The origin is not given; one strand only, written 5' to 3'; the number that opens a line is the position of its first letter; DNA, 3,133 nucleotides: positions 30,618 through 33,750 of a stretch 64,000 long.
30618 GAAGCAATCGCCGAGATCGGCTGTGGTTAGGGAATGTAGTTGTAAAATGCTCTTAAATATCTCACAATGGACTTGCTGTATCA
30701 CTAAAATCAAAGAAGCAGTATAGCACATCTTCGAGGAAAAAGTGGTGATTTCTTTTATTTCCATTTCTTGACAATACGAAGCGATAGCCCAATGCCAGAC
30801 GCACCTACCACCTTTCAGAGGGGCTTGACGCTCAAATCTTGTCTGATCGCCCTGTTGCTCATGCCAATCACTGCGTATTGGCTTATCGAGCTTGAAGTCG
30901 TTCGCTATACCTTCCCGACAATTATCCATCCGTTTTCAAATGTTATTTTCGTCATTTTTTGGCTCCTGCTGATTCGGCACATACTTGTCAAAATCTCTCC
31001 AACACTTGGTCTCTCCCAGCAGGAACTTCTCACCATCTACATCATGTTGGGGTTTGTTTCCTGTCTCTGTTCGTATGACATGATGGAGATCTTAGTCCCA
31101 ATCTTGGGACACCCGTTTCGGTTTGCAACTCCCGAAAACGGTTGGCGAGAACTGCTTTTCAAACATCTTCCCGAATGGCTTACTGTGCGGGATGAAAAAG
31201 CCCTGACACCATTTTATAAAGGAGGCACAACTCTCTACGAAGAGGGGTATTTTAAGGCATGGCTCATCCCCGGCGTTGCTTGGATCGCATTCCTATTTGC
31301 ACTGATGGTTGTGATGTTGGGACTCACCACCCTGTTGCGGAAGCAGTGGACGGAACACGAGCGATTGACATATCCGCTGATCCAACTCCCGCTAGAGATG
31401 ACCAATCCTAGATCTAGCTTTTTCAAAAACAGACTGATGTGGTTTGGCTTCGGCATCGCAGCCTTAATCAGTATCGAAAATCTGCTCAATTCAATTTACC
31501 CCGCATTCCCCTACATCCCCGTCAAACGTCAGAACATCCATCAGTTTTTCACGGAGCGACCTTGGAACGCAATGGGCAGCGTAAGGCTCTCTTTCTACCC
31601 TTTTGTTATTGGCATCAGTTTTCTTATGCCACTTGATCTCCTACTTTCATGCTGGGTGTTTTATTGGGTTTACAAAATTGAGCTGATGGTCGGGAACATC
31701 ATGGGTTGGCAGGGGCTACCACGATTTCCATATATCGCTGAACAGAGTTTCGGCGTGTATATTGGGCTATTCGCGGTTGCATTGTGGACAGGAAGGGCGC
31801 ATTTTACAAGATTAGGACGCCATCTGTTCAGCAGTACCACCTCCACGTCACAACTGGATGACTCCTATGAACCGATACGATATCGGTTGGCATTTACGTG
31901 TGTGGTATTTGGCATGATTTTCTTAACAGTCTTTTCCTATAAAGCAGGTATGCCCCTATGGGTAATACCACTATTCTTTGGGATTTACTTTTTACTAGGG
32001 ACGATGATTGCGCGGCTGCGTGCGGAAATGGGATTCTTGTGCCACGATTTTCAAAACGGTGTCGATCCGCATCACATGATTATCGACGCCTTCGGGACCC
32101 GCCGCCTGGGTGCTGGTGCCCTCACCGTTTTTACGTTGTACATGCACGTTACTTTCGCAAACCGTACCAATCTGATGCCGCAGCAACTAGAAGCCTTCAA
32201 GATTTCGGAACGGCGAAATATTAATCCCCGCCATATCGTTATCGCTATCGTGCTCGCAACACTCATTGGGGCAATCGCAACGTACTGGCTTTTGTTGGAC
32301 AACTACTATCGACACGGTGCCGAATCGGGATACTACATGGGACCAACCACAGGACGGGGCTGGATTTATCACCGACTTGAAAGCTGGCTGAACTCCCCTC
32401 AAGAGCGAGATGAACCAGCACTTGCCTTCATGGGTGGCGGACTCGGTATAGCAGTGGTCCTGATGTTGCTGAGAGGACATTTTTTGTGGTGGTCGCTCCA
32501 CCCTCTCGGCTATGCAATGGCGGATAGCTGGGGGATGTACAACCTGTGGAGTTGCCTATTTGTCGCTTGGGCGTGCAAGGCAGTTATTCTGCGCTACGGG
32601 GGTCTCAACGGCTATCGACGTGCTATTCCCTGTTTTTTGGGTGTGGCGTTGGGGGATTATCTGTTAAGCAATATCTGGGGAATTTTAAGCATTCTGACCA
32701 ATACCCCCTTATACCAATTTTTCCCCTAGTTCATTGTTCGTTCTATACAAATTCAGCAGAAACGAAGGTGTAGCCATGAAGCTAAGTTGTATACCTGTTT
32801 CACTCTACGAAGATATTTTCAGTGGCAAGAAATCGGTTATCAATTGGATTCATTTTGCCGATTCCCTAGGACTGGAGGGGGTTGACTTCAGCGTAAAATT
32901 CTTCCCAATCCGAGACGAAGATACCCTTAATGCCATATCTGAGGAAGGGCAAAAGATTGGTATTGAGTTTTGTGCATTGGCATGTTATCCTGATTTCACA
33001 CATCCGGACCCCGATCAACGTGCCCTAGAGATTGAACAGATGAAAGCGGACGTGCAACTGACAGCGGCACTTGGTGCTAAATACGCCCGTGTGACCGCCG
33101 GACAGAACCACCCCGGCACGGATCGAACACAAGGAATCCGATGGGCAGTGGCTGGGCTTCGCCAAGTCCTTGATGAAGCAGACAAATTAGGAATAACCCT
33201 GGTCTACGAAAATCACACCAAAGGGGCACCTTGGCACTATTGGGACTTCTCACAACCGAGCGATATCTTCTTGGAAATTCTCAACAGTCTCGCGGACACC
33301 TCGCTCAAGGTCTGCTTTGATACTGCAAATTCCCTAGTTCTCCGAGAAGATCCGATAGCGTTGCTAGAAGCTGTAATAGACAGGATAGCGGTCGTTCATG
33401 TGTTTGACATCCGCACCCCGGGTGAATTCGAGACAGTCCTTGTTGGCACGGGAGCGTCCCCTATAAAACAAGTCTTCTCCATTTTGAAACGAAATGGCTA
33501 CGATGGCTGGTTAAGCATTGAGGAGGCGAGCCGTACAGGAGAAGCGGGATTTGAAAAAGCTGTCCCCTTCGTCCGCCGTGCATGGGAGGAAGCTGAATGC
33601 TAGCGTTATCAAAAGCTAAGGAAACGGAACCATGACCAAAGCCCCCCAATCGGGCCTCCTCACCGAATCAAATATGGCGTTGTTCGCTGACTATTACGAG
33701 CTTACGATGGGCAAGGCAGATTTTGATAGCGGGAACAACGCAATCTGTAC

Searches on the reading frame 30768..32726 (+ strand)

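Call 59: search_protein_families(library=pfam, proteins=[window:30768-32726:+], max_evalue=0.00001)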
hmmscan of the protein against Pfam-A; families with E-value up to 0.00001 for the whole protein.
window:30768-32726:+ (653 aa): 2 families
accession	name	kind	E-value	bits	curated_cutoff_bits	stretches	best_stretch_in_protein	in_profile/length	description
PF20581.3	DUF6785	-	2.3e-155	518.4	25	1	22-517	2-498/498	Family of unknown function (DUF6785)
PF20580.3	DUF6784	-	2.9e-32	111.3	26.4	1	553-652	2-100/101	Domain of unknown function (DUF6784)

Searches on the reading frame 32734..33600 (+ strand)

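Call 99: search_protein_families(library=pfam, proteins=[window:32734-33600:+], max_evalue=0.00001)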
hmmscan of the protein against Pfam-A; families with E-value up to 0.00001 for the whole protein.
window:32734-33600:+ (289 aa): 1 family
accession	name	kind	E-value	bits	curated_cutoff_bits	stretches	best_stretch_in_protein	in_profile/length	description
PF01261.30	AP_endonuc_2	-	2.2e-36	126.3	31.1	1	41-281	3-247/249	Xylose isomerase-like TIM barrel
